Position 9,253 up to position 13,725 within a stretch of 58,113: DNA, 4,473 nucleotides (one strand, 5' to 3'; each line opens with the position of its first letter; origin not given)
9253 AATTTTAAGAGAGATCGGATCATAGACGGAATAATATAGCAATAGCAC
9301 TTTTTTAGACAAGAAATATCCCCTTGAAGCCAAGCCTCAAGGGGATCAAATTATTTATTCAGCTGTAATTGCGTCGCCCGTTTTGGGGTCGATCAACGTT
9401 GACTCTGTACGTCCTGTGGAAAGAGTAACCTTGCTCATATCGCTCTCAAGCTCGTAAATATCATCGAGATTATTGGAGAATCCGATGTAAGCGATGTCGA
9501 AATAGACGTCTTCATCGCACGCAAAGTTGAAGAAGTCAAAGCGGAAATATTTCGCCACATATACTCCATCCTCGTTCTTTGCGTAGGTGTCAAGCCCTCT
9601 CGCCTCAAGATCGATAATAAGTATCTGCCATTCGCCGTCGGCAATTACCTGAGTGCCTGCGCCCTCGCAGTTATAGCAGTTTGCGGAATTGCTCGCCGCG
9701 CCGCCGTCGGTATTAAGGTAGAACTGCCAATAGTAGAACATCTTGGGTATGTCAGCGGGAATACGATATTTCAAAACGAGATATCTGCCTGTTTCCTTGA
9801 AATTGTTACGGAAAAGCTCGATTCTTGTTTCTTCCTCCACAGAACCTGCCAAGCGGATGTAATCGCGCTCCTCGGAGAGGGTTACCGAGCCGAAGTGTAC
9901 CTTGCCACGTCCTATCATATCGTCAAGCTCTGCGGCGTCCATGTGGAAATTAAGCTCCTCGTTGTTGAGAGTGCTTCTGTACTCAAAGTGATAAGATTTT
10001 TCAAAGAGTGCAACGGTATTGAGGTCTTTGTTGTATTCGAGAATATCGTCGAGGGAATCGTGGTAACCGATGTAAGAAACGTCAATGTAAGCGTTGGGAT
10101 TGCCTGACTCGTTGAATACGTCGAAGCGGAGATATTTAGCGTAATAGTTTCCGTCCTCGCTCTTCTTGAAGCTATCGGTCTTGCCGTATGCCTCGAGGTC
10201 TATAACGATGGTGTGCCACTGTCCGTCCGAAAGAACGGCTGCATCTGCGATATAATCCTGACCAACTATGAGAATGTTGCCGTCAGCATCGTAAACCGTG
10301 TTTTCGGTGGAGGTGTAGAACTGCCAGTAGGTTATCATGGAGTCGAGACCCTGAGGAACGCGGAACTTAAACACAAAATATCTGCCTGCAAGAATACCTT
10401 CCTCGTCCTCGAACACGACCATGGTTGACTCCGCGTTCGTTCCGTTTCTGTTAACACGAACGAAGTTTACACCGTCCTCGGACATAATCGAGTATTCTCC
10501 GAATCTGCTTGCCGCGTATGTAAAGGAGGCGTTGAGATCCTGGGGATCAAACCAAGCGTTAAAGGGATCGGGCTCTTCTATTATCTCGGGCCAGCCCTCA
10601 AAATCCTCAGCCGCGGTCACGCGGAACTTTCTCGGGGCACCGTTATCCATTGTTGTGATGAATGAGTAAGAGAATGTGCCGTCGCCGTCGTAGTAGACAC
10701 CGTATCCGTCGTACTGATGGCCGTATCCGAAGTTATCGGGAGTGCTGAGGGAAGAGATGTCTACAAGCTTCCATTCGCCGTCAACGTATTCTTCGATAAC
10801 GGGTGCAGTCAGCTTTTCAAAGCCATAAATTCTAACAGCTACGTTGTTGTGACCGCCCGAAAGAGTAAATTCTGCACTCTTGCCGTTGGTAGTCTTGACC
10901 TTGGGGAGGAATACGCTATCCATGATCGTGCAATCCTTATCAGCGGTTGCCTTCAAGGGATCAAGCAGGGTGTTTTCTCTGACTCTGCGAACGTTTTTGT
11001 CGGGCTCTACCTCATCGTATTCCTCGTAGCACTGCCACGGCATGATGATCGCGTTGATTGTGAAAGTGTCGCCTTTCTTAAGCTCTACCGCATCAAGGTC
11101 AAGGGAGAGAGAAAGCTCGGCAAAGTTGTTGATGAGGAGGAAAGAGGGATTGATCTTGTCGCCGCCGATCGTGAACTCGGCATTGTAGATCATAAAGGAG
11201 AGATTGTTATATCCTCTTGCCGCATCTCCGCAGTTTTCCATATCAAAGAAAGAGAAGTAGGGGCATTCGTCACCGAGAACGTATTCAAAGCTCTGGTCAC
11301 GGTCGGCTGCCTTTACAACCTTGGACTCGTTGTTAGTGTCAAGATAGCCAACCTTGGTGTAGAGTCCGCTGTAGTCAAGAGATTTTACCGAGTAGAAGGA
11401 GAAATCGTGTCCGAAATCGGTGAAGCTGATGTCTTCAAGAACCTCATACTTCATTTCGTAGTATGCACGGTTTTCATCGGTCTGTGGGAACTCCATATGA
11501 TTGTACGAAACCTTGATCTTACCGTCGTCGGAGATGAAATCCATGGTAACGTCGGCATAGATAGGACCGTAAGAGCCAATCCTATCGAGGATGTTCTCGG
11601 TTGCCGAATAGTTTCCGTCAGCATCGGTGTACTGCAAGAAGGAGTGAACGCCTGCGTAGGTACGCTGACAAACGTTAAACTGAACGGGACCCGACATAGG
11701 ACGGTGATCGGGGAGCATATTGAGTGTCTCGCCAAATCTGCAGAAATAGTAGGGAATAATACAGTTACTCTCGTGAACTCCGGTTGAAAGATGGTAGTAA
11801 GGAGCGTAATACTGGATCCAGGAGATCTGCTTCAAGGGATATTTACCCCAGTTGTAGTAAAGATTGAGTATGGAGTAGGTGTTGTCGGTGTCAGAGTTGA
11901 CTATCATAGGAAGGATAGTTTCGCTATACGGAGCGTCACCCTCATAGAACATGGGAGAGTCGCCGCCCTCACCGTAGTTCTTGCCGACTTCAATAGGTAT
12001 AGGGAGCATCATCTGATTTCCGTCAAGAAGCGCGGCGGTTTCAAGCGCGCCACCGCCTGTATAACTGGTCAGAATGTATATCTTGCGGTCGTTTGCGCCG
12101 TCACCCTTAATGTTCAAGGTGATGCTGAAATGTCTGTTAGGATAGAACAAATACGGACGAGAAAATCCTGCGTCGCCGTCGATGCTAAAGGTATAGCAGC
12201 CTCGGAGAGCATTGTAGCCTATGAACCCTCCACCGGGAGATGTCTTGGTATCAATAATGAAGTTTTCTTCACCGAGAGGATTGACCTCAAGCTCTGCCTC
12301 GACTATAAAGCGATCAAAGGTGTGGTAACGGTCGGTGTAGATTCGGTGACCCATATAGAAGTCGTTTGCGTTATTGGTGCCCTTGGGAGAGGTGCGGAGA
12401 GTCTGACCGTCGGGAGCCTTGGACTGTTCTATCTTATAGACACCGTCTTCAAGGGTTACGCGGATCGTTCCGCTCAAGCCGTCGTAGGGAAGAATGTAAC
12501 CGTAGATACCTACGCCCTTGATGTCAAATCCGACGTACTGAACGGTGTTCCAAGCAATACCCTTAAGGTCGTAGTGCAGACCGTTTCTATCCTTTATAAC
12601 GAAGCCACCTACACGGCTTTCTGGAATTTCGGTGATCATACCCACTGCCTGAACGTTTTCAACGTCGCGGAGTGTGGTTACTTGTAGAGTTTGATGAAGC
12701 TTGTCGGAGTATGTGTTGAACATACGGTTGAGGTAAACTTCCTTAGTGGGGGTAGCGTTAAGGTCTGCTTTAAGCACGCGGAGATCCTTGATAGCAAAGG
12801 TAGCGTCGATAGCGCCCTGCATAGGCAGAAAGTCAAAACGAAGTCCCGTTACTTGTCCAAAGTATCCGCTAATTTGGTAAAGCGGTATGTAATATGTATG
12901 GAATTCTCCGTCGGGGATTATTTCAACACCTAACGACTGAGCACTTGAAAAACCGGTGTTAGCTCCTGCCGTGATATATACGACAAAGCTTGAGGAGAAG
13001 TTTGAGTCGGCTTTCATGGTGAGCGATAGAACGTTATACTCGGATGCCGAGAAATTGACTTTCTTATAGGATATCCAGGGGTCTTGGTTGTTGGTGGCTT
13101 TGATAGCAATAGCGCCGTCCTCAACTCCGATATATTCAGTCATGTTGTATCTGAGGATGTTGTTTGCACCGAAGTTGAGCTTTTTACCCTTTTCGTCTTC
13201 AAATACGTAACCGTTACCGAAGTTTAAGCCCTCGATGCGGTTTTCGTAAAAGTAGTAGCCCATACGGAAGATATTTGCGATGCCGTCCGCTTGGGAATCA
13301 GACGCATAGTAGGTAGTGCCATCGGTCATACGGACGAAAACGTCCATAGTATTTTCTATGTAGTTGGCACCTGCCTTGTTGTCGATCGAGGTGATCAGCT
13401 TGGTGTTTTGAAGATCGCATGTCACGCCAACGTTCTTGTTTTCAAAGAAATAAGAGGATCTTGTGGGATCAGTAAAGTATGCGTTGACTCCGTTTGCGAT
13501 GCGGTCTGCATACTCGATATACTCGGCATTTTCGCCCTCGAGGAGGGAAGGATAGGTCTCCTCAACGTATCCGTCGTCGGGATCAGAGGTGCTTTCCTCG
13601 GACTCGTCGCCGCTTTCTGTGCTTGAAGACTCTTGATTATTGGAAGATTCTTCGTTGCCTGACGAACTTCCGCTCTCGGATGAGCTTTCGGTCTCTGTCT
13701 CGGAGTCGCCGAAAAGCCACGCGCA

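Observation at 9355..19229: Tandem pair of giant (1480 and ~1726 aa) paralogous surface lipoproteins of unrecognised family with repeated C-terminal modules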

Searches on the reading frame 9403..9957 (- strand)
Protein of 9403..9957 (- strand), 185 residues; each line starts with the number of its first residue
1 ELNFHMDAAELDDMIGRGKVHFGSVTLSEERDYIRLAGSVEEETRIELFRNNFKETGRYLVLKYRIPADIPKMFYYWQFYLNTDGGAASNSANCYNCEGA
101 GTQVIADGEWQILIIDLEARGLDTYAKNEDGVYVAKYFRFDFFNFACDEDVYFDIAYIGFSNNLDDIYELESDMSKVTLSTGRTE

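Call 82: search_solved_structures(query=A6, max_evalue=10)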
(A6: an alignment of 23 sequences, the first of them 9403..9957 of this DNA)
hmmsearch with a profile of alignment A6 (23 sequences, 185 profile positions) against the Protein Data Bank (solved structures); distinct sequences matched with E-value up to 10: 1.
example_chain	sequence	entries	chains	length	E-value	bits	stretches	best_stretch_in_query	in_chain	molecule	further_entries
7dus_A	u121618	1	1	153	0.25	14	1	78-145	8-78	Meiosis protein mei2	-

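Call 83: search_protein_families(library=pfam, alignment_id=A6, max_evalue=1)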
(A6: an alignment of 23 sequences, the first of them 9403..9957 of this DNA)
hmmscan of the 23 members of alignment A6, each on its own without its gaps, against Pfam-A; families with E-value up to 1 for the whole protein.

A. member 1, window:9403-9957:- (185 aa): 1 family
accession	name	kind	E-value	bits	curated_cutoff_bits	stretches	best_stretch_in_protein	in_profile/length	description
PF17302.8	DUF5351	-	0.26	12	27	1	91-103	17-29/29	Family of unknown function (DUF5351)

B. families by the number of members that match (of 23 scanned): 17 families
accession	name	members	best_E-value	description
PF14741.12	GH114_assoc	1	0.0042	N-terminal glycosyl-hydrolase-114-associated domain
PF20260.4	PUA_4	1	0.011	RNA methyltransferase PUA domain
PF18329.7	SGBP_B_XBD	1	0.018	Surface glycan-binding protein B xyloglucan binding domain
PF01596.23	Methyltransf_3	1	0.026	O-methyltransferase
PF07559.19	FlgE_D2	1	0.034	Flagellar basal body protein FlaE D2 domain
PF24612.2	Ig_TgrO1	1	0.077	TgrO1-like, immunoglobulin-like domain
PF02210.31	Laminin_G_2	1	0.08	Laminin G domain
PF11910.14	NdhO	1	0.088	Cyanobacterial and plant NDH-1 subunit O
PF05165.17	GCH_III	1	0.099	GTP cyclohydrolase III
PF24272.1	DUF7468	1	0.12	Family of unknown function (DUF7468)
PF02806.24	Alpha-amylase_C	1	0.12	Alpha amylase, C-terminal all-beta domain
PF00129.23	MHC_I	1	0.12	Class I Histocompatibility antigen, domains alpha 1 and 2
PF10983.13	DUF2793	1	0.13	Protein of unknown function (DUF2793)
PF19148.5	DUF5830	1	0.14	Family of unknown function (DUF5830)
PF24514.1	SpaA_4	1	0.14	Prealbumin-like fold domain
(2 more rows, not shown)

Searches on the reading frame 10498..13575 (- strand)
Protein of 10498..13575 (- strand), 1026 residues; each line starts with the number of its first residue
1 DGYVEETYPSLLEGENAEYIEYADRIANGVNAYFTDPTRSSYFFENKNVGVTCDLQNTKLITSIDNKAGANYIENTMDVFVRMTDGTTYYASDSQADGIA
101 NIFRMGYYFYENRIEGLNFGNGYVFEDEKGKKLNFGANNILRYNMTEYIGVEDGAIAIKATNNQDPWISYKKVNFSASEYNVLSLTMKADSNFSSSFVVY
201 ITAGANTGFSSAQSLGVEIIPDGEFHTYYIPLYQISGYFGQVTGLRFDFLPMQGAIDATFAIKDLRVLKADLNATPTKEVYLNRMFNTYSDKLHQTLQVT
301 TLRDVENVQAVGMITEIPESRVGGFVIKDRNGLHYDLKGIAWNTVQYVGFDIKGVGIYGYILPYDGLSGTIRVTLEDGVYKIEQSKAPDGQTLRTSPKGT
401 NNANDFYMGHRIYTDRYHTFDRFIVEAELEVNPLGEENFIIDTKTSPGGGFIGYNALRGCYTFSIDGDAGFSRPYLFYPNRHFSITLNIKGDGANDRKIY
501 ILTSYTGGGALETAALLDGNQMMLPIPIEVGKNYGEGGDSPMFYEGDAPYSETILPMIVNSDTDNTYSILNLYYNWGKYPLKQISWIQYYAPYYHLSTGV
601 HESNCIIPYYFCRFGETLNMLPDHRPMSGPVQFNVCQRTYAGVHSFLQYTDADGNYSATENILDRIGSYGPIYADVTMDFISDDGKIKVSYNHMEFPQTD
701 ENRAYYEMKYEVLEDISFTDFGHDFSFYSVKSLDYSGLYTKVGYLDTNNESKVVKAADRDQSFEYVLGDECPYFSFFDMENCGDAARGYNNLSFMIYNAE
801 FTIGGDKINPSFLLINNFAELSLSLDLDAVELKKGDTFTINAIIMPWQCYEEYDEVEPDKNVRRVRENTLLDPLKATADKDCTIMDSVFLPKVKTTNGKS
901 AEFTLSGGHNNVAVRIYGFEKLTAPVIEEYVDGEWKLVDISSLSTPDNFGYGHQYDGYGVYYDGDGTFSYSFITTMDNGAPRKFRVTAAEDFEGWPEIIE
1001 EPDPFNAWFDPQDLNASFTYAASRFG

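Call 16: search_solved_structures(query=A1, max_evalue=10)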
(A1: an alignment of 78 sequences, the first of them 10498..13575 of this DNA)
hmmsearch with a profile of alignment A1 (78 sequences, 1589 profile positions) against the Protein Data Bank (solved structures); distinct sequences matched with E-value up to 10: 10.
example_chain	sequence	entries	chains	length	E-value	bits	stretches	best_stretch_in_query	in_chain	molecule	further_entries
7cu3_B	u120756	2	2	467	0.016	15.9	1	3-76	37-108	Transmembrane protein FAM155A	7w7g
8rjc_9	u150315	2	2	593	0.078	13.6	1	11-98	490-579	Calnexin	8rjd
6h3i_B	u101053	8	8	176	0.2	12.2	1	12-92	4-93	Peptidyl-prolyl cis-trans isomerase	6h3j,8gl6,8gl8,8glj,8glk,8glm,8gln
3ehk_A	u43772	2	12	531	0.21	12.2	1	18-84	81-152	Prunin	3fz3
9o8s_H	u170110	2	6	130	0.31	11.6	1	164-199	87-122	NI04359_d30_240 Fab heavy chain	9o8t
7x6l_I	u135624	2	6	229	0.37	11.3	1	164-202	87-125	Heavy chain of antibody 12 fab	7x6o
6vja_C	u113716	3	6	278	0.55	10.8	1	6-120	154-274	B-lymphocyte antigen CD20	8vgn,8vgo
2etv_A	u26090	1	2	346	1.1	9.8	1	403-497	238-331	iron(III) ABC transporter, periplasmic iron-binding protein, putative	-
7wji_D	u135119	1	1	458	1.2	9.7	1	3-66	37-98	Transmembrane protein FAM155A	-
4cek_A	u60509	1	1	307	2.1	8.8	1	22-125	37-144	REGULATOR OF NONSENSE TRANSCRIPTS 2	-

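Call 29: predict_structure(alignment_id=A1)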
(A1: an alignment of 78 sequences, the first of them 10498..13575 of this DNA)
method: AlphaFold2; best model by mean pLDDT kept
length: 1026 residues; sequences in the alignment: 78
mean_pLDDT: 89.8   pTM: 0.87
mean pLDDT of the five models: 89.8, 89.8, 88.3, 88.0, 87.6
residues with pLDDT >= 90: 719; 70-90: 233; 50-70: 61; < 50: 13
segments of 3 or more residues with pLDDT < 50: 1-6, 1023-1026
pLDDT, mean of each block of 10 residues (from residue 1): 53 92 94 88 95 94 94 97 94 90 91 90 85 90 90 89 85 92 94 83 91 87 90 90 93 73 94 84 96 96 92 97 97 96 96 97 91 97 96 87 91 95 96 96 90 95 91 86 96 95 90 94 93 70 79 95 96 94 87 88 86 67 83 66 91 91 92 96 95 95 96 97 96 78 96 91 96 92 70 96 95 95 97 97 87 76 94 96 96 98 97 97 97 95 89 94 96 93 97 83 54 52 46
secondary structure, 60 per line:
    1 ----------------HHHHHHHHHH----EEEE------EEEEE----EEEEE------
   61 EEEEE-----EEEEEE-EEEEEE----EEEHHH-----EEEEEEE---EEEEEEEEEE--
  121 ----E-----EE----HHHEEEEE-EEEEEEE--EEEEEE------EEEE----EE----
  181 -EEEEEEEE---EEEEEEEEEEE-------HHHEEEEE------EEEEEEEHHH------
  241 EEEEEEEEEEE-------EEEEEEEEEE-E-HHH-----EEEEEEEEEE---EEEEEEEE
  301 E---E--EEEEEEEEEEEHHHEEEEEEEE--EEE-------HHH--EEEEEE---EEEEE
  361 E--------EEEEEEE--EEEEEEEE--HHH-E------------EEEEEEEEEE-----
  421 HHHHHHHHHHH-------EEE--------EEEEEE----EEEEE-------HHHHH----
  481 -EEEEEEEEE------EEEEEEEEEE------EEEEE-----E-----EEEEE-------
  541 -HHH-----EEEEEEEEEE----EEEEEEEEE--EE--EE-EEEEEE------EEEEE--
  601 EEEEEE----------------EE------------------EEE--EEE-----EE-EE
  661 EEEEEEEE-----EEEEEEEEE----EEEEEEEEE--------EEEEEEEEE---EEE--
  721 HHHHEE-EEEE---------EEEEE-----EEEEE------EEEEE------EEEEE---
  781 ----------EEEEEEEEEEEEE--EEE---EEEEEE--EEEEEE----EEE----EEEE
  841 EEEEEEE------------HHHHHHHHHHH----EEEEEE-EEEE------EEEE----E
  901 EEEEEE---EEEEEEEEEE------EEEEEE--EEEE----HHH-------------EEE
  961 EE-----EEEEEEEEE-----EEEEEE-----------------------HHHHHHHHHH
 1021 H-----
elements in order (helices of 4 or more, strands of 3 or more residues): H17-26 E31-34 E41-45 E50-54 E61-65 E71-76 E78-83 E88-90 E99-105 E109-118 E140-144 E146-152 E155-160 E167-170 E182-189 E193-203 E214-218 E225-231 E241-251 E259-268 E280-289 E293-301 E308-318 E322-329 E332-334 E347-352 E356-361 E370-376 E379-386 E406-415 H421-431 E439-441 E450-455 E460-464 H472-476 E482-490 E497-506 E513-517 E529-533 E550-559 E564-572 E582-587 E594-598 E601-606 E643-645 E648-650 E659-668 E674-682 E687-695 E704-712 E716-718 H721-724 E728-731 E741-745 E751-755 E762-766 E773-777 E791-803 E806-808 E812-817 E820-825 E830-832 E837-847 H860-870 E875-880 E882-885 E892-895 E900-906 E910-919 E926-931 E934-937 E958-962 E968-976 E982-987 H1011-1021

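Call 31: fold_search(model_id=the predicted structure, library=pdb)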
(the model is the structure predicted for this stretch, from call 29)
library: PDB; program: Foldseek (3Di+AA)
matches with E <= 10: 1154; with E <= 0.001: 51
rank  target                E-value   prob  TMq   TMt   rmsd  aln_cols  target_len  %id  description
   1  5b4x_A                3.8e-07  0.98  0.12  0.16  33.4       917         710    8  Crystal structure of the ApoER2 ectodomain in complex with the Reelin R56 fragment (released 2017-04-26)
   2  5b4x_C                1.2e-06  0.95  0.11  0.15  33.9       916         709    9  Crystal structure of the ApoER2 ectodomain in complex with the Reelin R56 fragment (released 2017-04-26)
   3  1txk_A                7.2e-06  1.00  0.19  0.37  19.9       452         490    9  Crystal structure of Escherichia coli OpgG (released 2004-09-07)
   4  8ip2_A                1.0e-05  1.00  0.19  0.38  22.4       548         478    8  Escherichia coli OpgG mutant-D361N with beta-1,2-glucan (released 2024-03-13)
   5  8k7u_A                1.1e-05  1.00  0.15  0.22  11.1       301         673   11  the alpha-galactosidase 5 with Cacl2 (released 2024-07-31)
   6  2e26_A                2.4e-05  0.75  0.11  0.15  33.7       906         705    8  Crystal structure of two repeat fragment of reelin (released 2007-05-22)
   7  8k7v_A                2.9e-05  1.00  0.15  0.20  11.3       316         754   11  the alpha-galactosidase 5 with inhibitor ABP2 (released 2024-07-31)
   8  1txk_B                3.2e-05  1.00  0.19  0.37  19.8       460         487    8  Crystal structure of Escherichia coli OpgG (released 2004-09-07)
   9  2yfn                  3.7e-05  1.00  0.15  0.20   9.7       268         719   10  galactosidase domain of alpha-galactosidase-sucrose kinase, AgaSK (released 2011-09-28)
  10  8k1a_C                4.2e-05  1.00  0.15  0.20  11.4       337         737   12  the wild-typed alpha-galactosidase 5 (released 2024-07-17)
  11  8k7u_B                6.6e-05  1.00  0.14  0.22  10.3       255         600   13  the alpha-galactosidase 5 with Cacl2 (released 2024-07-31)
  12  8iox_A                6.6e-05  1.00  0.17  0.31  22.6       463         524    9  Escherichia coli OpgD mutant-D388N (released 2024-03-13)
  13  8ip1_A                6.9e-05  1.00  0.18  0.35  22.7       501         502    8  Escherichia coli OpgD mutant-D388N with beta-1,2-glucan (released 2024-03-13)
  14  8k7v_B                7.7e-05  1.00  0.14  0.18  10.6       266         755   12  the alpha-galactosidase 5 with inhibitor ABP2 (released 2024-07-31)
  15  8k7v_D                8.0e-05  1.00  0.14  0.19  10.4       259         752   11  the alpha-galactosidase 5 with inhibitor ABP2 (released 2024-07-31)
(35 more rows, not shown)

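Call 88: fold_search(model_id=the predicted structure, library=viral)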
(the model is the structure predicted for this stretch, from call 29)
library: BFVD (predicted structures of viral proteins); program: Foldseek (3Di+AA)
matches with E <= 10: 1426; with E <= 0.001: 124
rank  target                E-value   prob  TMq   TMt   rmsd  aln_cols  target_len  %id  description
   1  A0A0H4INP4            9.6e-09  1.00  0.13  0.16  40.4       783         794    8  Straight fiber protein PB4 spike domain-containing protein [Pseudoalteromonas phage H101]
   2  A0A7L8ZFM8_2          1.6e-08  0.97  0.09  0.09  35.9       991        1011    7  (no name in the UniProt tables at hand)
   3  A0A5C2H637            2.4e-08  0.96  0.11  0.09  31.5      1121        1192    8  BIG2 domain-containing protein [Enterococcus phage PEf771]
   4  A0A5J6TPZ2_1          3.0e-08  0.94  0.09  0.10  32.6      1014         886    9  (no name in the UniProt tables at hand)
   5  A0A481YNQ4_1          3.6e-08  0.94  0.10  0.10  27.9      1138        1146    9  Collagen triple helix repeat protein [Pithovirus LCDPAC02]
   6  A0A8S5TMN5            5.6e-08  1.00  0.13  0.15  39.3       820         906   10  Distal tail protein [Siphoviridae sp. ctKgQ2]
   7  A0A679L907            1.4e-07  0.90  0.09  0.08  29.3      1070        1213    8  (no name in the UniProt tables at hand)
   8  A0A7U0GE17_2          1.5e-07  0.97  0.10  0.09  50.9      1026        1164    7  (no name in the UniProt tables at hand)
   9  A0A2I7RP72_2          1.6e-07  0.91  0.10  0.13  27.8       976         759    9  (no name in the UniProt tables at hand)
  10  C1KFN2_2              1.8e-07  0.82  0.08  0.08  54.0       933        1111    8  Putative tail fibre protein [Lactobacillus phage Lb338-1]
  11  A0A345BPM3            1.9e-07  1.00  0.14  0.16  28.7       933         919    8  (no name in the UniProt tables at hand)
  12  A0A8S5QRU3            4.4e-07  0.69  0.09  0.07  36.8      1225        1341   12  Tail protein [Myoviridae sp. ctgXL3]
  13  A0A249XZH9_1          4.7e-07  0.89  0.11  0.11  34.5      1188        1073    8  (no name in the UniProt tables at hand)
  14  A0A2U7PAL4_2          4.9e-07  0.84  0.10  0.10  58.0      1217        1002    9  (no name in the UniProt tables at hand)
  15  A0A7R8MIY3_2          6.0e-07  0.91  0.10  0.10  30.7      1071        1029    9  (no name in the UniProt tables at hand)
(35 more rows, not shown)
